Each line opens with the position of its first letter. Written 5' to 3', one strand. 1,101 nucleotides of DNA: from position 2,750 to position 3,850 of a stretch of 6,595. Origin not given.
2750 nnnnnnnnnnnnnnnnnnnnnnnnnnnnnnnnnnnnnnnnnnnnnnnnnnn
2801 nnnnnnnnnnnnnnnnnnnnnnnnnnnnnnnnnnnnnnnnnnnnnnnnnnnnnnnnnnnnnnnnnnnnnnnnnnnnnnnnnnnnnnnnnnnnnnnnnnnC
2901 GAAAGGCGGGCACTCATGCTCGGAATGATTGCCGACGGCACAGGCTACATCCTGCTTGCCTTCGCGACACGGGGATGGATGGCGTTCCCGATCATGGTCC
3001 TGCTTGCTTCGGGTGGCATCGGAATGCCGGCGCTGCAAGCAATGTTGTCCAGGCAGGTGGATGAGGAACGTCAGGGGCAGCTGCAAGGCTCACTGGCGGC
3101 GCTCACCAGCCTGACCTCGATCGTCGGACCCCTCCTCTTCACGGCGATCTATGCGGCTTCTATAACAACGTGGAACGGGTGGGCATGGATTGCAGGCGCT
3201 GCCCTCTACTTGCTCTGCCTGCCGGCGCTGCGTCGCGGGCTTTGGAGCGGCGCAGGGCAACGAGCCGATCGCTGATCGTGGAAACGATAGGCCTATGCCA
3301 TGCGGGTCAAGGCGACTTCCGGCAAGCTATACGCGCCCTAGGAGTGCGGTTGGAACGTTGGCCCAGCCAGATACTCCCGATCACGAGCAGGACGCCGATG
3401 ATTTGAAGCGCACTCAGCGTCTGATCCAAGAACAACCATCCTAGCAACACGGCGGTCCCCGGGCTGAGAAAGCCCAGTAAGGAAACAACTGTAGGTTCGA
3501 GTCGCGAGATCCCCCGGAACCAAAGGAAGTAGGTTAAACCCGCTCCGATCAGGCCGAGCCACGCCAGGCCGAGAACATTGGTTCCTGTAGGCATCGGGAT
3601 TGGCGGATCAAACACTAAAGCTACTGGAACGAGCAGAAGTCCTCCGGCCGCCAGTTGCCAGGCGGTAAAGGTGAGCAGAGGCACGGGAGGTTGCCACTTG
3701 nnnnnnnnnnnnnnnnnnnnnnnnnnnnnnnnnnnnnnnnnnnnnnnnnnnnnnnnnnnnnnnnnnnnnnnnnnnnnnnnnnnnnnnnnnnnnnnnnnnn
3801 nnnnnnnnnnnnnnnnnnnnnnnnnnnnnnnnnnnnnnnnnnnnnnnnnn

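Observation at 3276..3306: Perfect 10-bp palindrome in the 31-bp gap between convergent tetA and pecM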

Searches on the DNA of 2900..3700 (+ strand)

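Call 7: search_dna_similar(query=window:2900-3700:+, collection=plasmids, mode=near, max_rows=40, rows=spread)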
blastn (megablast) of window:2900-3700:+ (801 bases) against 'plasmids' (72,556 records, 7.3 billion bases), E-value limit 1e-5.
Records with a match: 4230; places in all: 4574; records where one place covers at least 80% of the query: 3123.
Best place of each record, by identity: >=99% 4105; 95-99% 123; 80-90% 2.
By first word of the organism name: Escherichia 1974; Klebsiella 1124; Salmonella 671; Enterobacter 126; Shigella 98; uncultured 47; Citrobacter 42; Vibrio 28; Aeromonas 20; Edwardsiella 17; and 24 more.
By predicted mobility (MOB-suite, as given by PLSDB): conjugative 3121; mobilizable 595; non-mobilizable 514.
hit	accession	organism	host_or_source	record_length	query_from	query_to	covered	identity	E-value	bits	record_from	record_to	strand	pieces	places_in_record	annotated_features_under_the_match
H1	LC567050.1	Escherichia coli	-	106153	1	801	100%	100.0%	0e+0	2179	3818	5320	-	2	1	hypothetical protein (x3) | tetA: tetracycline resistance protein | tet(A): tetracycline efflux MFS transporter Tet(A)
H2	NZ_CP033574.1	Shewanella algae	Neophocaena phocaenoides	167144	1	801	100%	100.0%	0e+0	1480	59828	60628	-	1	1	EamA family transporter | tet(A): major facilitator superfamily (MFS) antibiotic efflux pump | tet(A): tetracycline efflux MFS transporter Tet(A)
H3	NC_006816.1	Salmonella enterica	-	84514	1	801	100%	100.0%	0e+0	1480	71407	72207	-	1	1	EamA family transporter | tet(A): tetracycline efflux MFS transporter Tet(A)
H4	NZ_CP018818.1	Klebsiella pneumoniae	-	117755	1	801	100%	100.0%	0e+0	1480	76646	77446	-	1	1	EamA family transporter | tet(A): tetracycline efflux MFS transporter Tet(A)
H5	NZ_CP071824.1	Klebsiella pneumoniae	Homo sapiens,feces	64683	1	801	100%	100.0%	0e+0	1480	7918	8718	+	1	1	EamA family transporter | tet(A): tetracycline efflux MFS transporter Tet(A)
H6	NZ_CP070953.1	Escherichia fergusonii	mixed culture,feces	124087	1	801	100%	100.0%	0e+0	1480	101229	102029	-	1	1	EamA family transporter | tet(A): tetracycline efflux MFS transporter Tet(A)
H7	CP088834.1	Escherichia coli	Homo sapiens,blood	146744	1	801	100%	100.0%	0e+0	1480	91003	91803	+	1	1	EamA family transporter | tet(A): tetracycline efflux MFS transporter Tet(A)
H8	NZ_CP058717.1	Escherichia coli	Manis javanica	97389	1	801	100%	100.0%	0e+0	1480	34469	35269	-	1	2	EamA family transporter | tet(A): tetracycline efflux MFS transporter Tet(A) (x2)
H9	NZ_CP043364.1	Klebsiella pneumoniae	Homo sapiens,culture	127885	1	801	100%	100.0%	0e+0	1480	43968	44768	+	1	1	EamA family transporter | tet(A): tetracycline efflux MFS transporter Tet(A)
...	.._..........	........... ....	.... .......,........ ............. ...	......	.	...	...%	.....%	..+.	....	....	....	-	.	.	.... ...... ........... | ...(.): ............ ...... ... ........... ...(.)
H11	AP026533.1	Escherichia coli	whole organism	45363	1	801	100%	100.0%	0e+0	1480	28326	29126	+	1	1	hypothetical protein | tet(A): tetracycline efflux MFS transporter Tet(A)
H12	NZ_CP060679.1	Salmonella enterica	Internal organs of chicken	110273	1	801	100%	100.0%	0e+0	1480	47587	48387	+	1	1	EamA family transporter | tet(A): tetracycline efflux MFS transporter Tet(A)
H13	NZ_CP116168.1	Escherichia coli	whole organism,ICU patient rectal swab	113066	1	801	100%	100.0%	0e+0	1480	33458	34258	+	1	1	EamA family transporter | tet(A): tetracycline efflux MFS transporter Tet(A)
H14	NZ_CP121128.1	Klebsiella pneumoniae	Homo sapiens,Rectal swab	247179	1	801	100%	100.0%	0e+0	1480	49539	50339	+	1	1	EamA family transporter | tet(A): tetracycline efflux MFS transporter Tet(A)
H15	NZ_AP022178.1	Escherichia coli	-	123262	1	801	100%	100.0%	0e+0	1480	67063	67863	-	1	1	tet(A): tetracycline efflux MFS transporter Tet(A)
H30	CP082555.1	Salmonella enterica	ground turkey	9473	1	486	61%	99.8%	0e+0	893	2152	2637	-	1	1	tet(A): tetracycline efflux MFS transporter Tet(A)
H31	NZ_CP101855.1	Salmonella enterica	Sus scrofa domesticus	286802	1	424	53%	96.0%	0e+0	689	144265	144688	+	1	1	tet(A): tetracycline efflux MFS transporter Tet(A)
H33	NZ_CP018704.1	Klebsiella pneumoniae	Homo sapiens,abdominal drainage fluid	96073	1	348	43%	100.0%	0e+0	643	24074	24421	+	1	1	tet(A): tetracycline efflux MFS transporter Tet(A)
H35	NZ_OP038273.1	Shigella sonnei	-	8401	1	348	43%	100.0%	0e+0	643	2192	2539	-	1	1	tet(A): tetracycline efflux MFS transporter Tet(A)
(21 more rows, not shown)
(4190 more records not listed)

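Call 8: get_annotated_region(hit=H33, flank=2500)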
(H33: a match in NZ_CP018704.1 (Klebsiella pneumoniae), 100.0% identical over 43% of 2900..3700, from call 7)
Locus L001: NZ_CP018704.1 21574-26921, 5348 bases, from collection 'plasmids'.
description: Klebsiella pneumoniae strain Kp_Goe_827024 plasmid pKp_Goe_024-2, complete sequence
organism: Klebsiella pneumoniae (NCBI taxid 573)
taxonomy: Bacteria; Pseudomonadota; Gammaproteobacteria; Enterobacterales; Enterobacteriaceae; Klebsiella; Klebsiella pneumoniae
host: -; source: Homo sapiens,abdominal drainage fluid; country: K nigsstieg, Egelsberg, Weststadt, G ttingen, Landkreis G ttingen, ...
typing (MOB-suite, as given by PLSDB): conjugative; replicon IncC; relaxase MOBH,MOBH; mating-pair formation MPF_F
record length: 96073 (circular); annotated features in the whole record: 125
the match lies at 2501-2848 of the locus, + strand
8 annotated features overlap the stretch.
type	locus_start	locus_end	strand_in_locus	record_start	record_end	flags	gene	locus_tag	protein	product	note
CDS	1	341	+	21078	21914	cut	-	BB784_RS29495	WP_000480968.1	aminoglycoside O-phosphotransferase APH(6)-Id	-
predicted_resistance_gene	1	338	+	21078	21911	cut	aph(6)-Id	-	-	aminoglycoside O-phosphotransferase APH(6)-Id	predicted by amrfinderplus; class AMINOGLYCOSIDE; identity 100.0%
CDS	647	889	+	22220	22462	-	-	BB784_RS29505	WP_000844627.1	transposase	-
CDS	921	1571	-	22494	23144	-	tetR(A)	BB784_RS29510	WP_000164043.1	tetracycline resistance transcriptional repressor TetR(A)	-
predicted_resistance_gene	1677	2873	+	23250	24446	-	tet(A)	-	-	tetracycline efflux MFS transporter Tet(A)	predicted by amrfinderplus; class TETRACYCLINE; identity 100.0%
CDS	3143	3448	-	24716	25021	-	-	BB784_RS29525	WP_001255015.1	LysR family transcriptional regulator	-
predicted_resistance_gene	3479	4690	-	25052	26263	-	floR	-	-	chloramphenicol/florfenicol efflux MFS transporter FloR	predicted by amrfinderplus; class PHENICOL; identity 100.0%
CDS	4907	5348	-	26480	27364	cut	-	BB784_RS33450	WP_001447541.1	DUF3363 domain-containing protein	-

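Call 9: get_annotated_region(hit=H31, flank=2500)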
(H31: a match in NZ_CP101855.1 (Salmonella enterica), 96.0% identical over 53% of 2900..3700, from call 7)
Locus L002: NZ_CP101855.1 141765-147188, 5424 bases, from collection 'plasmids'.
description: Salmonella enterica subsp. enterica strain IdAB102 plasmid pSH102, complete sequence
organism: Salmonella enterica (NCBI taxid 59201)
taxonomy: Bacteria; Pseudomonadota; Gammaproteobacteria; Enterobacterales; Enterobacteriaceae; Salmonella; Salmonella enterica
host: -; source: Sus scrofa domesticus; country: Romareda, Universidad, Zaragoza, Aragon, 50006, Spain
typing (MOB-suite, as given by PLSDB): conjugative; replicon IncHI2A,IncQ1,rep_cluster_1088; relaxase MOBH; mating-pair formation MPF_F
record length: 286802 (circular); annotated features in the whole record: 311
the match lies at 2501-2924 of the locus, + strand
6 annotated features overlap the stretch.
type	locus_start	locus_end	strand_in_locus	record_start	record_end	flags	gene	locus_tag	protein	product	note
CDS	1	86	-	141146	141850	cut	-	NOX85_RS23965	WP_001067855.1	IS6-like element IS26 family transposase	GO:0006313 - DNA transposition [Evidence IEA]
CDS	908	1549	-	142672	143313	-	tetR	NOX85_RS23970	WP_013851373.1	tetracycline resistance transcriptional repressor TetR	-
predicted_resistance_gene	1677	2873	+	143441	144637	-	tet(A)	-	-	tetracycline efflux MFS transporter Tet(A)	predicted by amrfinderplus; class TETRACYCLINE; identity 100.0%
CDS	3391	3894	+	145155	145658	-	-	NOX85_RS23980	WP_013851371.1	shikimate dehydrogenase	-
CDS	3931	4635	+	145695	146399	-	-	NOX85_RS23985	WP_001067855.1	IS6-like element IS26 family transposase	GO:0006313 - DNA transposition [Evidence IEA]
CDS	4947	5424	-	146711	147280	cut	-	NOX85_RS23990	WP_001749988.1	recombinase family protein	GO:0006310 - DNA recombination [Evidence IEA]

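Call 10: get_annotated_region(hit=H35, flank=2500)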
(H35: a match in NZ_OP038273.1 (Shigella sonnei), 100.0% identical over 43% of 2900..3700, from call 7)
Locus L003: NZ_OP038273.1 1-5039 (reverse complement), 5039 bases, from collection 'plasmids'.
description: Shigella sonnei strain 201702782 plasmid p201702782-3, complete sequence
organism: Shigella sonnei (NCBI taxid 624)
taxonomy: Bacteria; Pseudomonadota; Gammaproteobacteria; Enterobacterales; Enterobacteriaceae; Shigella; Shigella sonnei
host: -; source: -; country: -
typing (MOB-suite, as given by PLSDB): mobilizable; replicon rep_cluster_2335
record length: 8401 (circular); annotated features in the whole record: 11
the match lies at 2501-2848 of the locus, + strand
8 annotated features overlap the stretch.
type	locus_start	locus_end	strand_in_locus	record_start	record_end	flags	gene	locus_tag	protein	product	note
CDS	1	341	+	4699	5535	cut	-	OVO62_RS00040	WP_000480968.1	aminoglycoside O-phosphotransferase APH(6)-Id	-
predicted_resistance_gene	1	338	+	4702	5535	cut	aph(6)-Id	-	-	aminoglycoside O-phosphotransferase APH(6)-Id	predicted by amrfinderplus; class AMINOGLYCOSIDE; identity 100.0%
CDS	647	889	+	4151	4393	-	-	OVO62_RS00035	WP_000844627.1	transposase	-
CDS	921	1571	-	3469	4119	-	tetR(A)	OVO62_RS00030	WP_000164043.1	tetracycline resistance transcriptional repressor TetR(A)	-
predicted_resistance_gene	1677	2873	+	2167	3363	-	tet(A)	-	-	tetracycline efflux MFS transporter Tet(A)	predicted by amrfinderplus; class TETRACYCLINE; identity 100.0%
CDS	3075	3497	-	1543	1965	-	-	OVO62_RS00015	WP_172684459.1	hypothetical protein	-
CDS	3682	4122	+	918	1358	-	-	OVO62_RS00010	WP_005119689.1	hypothetical protein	-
CDS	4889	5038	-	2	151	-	-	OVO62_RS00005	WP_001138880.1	hypothetical protein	-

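Call 11: get_annotated_region(hit=H30, flank=2500)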
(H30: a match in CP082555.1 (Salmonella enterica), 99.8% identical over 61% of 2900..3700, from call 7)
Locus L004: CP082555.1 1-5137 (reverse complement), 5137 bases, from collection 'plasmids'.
description: Salmonella enterica subsp. enterica serovar Schwarzengrund strain CVM N18S1602 plasmid pN18S1602-2, complete sequence
organism: Salmonella enterica (NCBI taxid 340190)
taxonomy: Bacteria; Pseudomonadota; Gammaproteobacteria; Enterobacterales; Enterobacteriaceae; Salmonella; Salmonella enterica
host: -; source: ground turkey; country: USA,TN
typing (MOB-suite, as given by PLSDB): mobilizable; replicon IncQ1; relaxase MOBQ
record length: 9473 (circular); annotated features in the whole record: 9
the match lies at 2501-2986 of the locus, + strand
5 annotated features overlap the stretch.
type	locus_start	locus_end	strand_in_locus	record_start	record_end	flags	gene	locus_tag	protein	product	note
predicted_resistance_gene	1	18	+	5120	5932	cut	sul2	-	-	sulfonamide-resistant dihydropteroate synthase Sul2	predicted by amrfinderplus; class SULFONAMIDE; identity 100.0%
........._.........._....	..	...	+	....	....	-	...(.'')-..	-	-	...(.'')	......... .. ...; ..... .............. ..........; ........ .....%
CDS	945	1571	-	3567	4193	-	tetR(A)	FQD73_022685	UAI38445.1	tetracycline resistance transcriptional repressor TetR(A)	-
predicted_resistance_gene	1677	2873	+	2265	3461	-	tet(A)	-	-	tetracycline efflux MFS transporter Tet(A)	predicted by amrfinderplus; class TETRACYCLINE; identity 100.0%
CDS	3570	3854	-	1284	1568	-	-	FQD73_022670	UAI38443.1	mobilization protein C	-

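Call 13: get_annotated_region(hit=H5, flank=3500)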
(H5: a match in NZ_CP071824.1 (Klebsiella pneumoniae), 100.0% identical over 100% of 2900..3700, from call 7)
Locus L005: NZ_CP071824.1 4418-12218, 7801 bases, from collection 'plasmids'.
description: Klebsiella pneumoniae subsp. pneumoniae strain 90CM2 plasmid p90CM2-64k, complete sequence
organism: Klebsiella pneumoniae (NCBI taxid 72407)
taxonomy: Bacteria; Pseudomonadota; Gammaproteobacteria; Enterobacterales; Enterobacteriaceae; Klebsiella; Klebsiella pneumoniae
host: -; source: Homo sapiens,feces; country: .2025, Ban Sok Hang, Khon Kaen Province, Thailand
typing (MOB-suite, as given by PLSDB): conjugative; replicon IncFII; relaxase MOBP; mating-pair formation MPF_I
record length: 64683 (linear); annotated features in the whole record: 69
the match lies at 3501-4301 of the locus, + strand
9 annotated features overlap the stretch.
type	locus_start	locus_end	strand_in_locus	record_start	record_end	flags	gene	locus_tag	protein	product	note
CDS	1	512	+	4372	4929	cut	-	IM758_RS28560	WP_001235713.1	recombinase family protein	GO:0006310 - DNA recombination [Evidence IEA]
CDS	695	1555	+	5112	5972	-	-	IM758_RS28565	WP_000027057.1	broad-spectrum class A beta-lactamase TEM-1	-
predicted_resistance_gene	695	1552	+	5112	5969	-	blaTEM-1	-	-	broad-spectrum class A beta-lactamase TEM-1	predicted by amrfinderplus; class BETA-LACTAM; identity 100.0%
CDS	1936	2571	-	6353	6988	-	tetR(A)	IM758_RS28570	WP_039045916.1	tetracycline resistance transcriptional repressor TetR(A)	-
predicted_resistance_gene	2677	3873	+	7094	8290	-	tet(A)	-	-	tetracycline efflux MFS transporter Tet(A)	predicted by amrfinderplus; class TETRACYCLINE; identity 100.0%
CDS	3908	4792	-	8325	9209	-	-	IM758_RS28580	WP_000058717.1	EamA family transporter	-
CDS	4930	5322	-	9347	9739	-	-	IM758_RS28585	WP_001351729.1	isochorismatase family cysteine hydrolase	-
CDS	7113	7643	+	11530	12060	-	-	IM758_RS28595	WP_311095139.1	DUF4113 domain-containing protein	-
CDS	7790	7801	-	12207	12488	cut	-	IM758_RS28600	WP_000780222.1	helix-turn-helix transcriptional regulator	-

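Call 18: search_dna_similar(query=L002:2500-3300:+, collection=plasmids, mode=near, max_rows=25)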
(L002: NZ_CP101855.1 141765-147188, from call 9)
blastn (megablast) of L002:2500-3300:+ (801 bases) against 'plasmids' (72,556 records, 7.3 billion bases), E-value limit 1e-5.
Records with a match: 4223; places in all: 4558; records where one place covers at least 80% of the query: 110.
Best place of each record, by identity: >=99% 111; 95-99% 4099; 90-95% 11; 80-90% 2.
By first word of the organism name: Escherichia 1969; Klebsiella 1122; Salmonella 671; Enterobacter 126; Shigella 98; uncultured 47; Citrobacter 42; Vibrio 28; Aeromonas 20; Edwardsiella 17; and 24 more.
By predicted mobility (MOB-suite, as given by PLSDB): conjugative 3117; mobilizable 594; non-mobilizable 512.
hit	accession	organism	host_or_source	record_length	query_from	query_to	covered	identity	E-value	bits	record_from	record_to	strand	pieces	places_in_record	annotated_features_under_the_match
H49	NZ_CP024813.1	Enterobacter sp. CRENT-193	Homo sapiens,wound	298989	1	801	100%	100.0%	0e+0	1480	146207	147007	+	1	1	tet(A): tetracycline efflux MFS transporter Tet(A)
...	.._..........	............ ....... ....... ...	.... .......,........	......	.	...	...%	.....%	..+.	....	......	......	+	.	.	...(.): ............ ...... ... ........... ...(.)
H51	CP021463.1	Salmonella enterica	Homo sapiens,blood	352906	1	801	100%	100.0%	0e+0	1480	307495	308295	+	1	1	tetracycline efflux MFS transporter Tet(A) | tet(A): tetracycline efflux MFS transporter Tet(A)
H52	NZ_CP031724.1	Enterobacter hormaechei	Homo sapiens,Pure Culture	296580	1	801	100%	100.0%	0e+0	1480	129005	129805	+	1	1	tet(A): tetracycline efflux MFS transporter Tet(A)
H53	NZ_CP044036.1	Klebsiella pneumoniae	Homo sapiens,clinical isolate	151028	1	801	100%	100.0%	0e+0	1480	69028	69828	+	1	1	tet(A): tetracycline efflux MFS transporter Tet(A)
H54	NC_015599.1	Escherichia coli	-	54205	1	801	100%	100.0%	0e+0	1480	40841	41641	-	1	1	tet(A): tetracycline efflux MFS transporter Tet(A)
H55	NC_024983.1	Salmonella enterica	-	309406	1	801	100%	100.0%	0e+0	1480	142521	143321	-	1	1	tet(A): tetracycline efflux MFS transporter Tet(A)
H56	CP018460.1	Klebsiella pneumoniae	Homo sapiens,tracheal secretion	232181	1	801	100%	100.0%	0e+0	1480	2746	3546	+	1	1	TetA family tetracycline resistance MFS efflux pump | tet(A): tetracycline efflux MFS transporter Tet(A)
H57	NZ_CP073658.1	Klebsiella quasipneumoniae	Homo sapiens,mixed culture,blood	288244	1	801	100%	100.0%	0e+0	1480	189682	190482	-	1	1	tet(A): tetracycline efflux MFS transporter Tet(A)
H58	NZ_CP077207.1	Enterobacter bugandensis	-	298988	1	801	100%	100.0%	0e+0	1480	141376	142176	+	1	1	tet(A): tetracycline efflux MFS transporter Tet(A)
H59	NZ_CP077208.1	Enterobacter bugandensis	-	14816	1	801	100%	100.0%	0e+0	1480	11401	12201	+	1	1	tet(A): tetracycline efflux MFS transporter Tet(A)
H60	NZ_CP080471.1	Enterobacter hormaechei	Homo sapiens,Broncho-alveolar lavage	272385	1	801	100%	100.0%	0e+0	1480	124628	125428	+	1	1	tet(A): tetracycline efflux MFS transporter Tet(A)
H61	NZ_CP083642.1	Enterobacter bugandensis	-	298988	1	801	100%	100.0%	0e+0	1480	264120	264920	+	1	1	tet(A): tetracycline efflux MFS transporter Tet(A)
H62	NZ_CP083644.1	Enterobacter bugandensis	-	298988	1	801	100%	100.0%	0e+0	1480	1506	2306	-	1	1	tet(A): tetracycline efflux MFS transporter Tet(A)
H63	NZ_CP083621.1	Enterobacter bugandensis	-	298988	1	801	100%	100.0%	0e+0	1480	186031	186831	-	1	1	tet(A): tetracycline efflux MFS transporter Tet(A)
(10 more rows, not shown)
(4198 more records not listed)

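Call 35: search_dna_similar(query=L002:2925-3930:+, collection=plasmids, mode=distant, max_rows=30, rows=spread)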
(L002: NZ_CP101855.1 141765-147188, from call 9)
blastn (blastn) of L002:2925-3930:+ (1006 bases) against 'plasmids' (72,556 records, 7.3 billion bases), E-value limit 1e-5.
The search stops at 5000 records and this limit was reached: more records match than are counted here, and every count below describes the 5000 best-scoring records only.
Records with a match: at least 5000; places in all: 27907; records where one place covers at least 80% of the query: 109.
Best place of each record, by identity: >=99% 140; 95-99% 4381; 90-95% 471; 80-90% 6; 60-80% 2.
By first word of the organism name: Klebsiella 2408; Escherichia 1511; Salmonella 343; Enterobacter 304; Citrobacter 160; Shigella 98; Acinetobacter 32; Pseudomonas 26; Raoultella 22; Enterobacteriaceae 13; and 24 more.
By predicted mobility (MOB-suite, as given by PLSDB): conjugative 3630; non-mobilizable 743; mobilizable 627.
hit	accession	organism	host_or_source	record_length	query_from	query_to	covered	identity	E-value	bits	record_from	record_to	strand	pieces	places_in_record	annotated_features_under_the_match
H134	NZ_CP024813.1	Enterobacter sp. CRENT-193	Homo sapiens,wound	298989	1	1006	100%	100.0%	0e+0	1815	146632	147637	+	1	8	shikimate dehydrogenase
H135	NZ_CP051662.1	Escherichia coli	Homo sapiens,cell culture,urine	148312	932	1006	7%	94.7%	2e-22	114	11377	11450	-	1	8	none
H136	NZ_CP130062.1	Shigella flexneri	Homo sapiens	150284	936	1006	7%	95.8%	6e-22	113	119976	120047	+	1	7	none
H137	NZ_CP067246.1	Escherichia coli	cell culture,surface water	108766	936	1006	7%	94.5%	2e-21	112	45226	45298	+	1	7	none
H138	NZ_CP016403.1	Klebsiella pneumoniae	Homo sapiens,sputum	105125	936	1006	7%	94.5%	2e-21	112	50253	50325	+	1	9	none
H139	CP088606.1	Escherichia coli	Homo sapiens,blood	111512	938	1006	7%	97.1%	2e-22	114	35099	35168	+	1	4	none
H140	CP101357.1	Salmonella enterica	chicken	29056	937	1006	7%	95.7%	6e-22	113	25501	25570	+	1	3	none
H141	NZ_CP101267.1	Escherichia coli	Homo sapiens,cell culture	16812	939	1006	7%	97.1%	2e-22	114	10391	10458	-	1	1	none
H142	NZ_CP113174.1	Klebsiella pneumoniae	chicken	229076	938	1006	7%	95.7%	2e-21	112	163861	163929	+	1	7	none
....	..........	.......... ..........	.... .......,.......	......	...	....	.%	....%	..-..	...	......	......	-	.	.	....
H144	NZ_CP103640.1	Klebsiella aerogenes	Homo sapiens,blood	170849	941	1006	7%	98.5%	2e-22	115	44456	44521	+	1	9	none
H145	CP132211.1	Enterobacter hormaechei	Homo sapiens,Rectal Swab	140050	941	1006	7%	98.5%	2e-22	115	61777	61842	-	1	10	none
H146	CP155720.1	Klebsiella pneumoniae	Homo sapiens,blood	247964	940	1006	7%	97.0%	6e-22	113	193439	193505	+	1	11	none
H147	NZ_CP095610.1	Klebsiella pneumoniae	Homo sapiens,Pure culture one microbial ...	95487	940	1006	7%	97.0%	6e-22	113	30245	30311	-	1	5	none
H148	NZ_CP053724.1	Escherichia coli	pig,cell culture,slaughterhouse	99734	940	1006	7%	97.0%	6e-22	113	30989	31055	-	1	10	none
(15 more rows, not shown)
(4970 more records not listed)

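Call 39: get_annotated_region(hit=H54, flank=2500)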
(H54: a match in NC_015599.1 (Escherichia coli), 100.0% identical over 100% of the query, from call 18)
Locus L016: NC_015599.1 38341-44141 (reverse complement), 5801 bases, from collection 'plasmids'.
description: Escherichia coli plasmid pN3, complete sequence
organism: Escherichia coli (NCBI taxid 562)
taxonomy: Bacteria; Pseudomonadota; Gammaproteobacteria; Enterobacterales; Enterobacteriaceae; Escherichia; Escherichia coli
host: -; source: -; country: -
typing (MOB-suite, as given by PLSDB): conjugative; replicon IncN; relaxase MOBF; mating-pair formation MPF_T
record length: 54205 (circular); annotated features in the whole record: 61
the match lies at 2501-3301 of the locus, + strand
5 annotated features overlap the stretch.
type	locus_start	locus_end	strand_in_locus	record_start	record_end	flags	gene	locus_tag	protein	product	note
CDS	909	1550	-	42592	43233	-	tetR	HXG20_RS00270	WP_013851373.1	tetracycline resistance transcriptional repressor TetR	-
predicted_resistance_gene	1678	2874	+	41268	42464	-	tet(A)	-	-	tetracycline efflux MFS transporter Tet(A)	predicted by amrfinderplus; class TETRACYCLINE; identity 99.75%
CDS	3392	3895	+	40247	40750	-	-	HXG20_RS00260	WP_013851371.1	shikimate dehydrogenase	-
CDS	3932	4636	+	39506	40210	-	-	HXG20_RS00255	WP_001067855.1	IS6-like element IS26 family transposase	GO:0006313 - DNA transposition [Evidence IEA]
CDS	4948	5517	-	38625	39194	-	-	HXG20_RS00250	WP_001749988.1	recombinase family protein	GO:0006310 - DNA recombination [Evidence IEA]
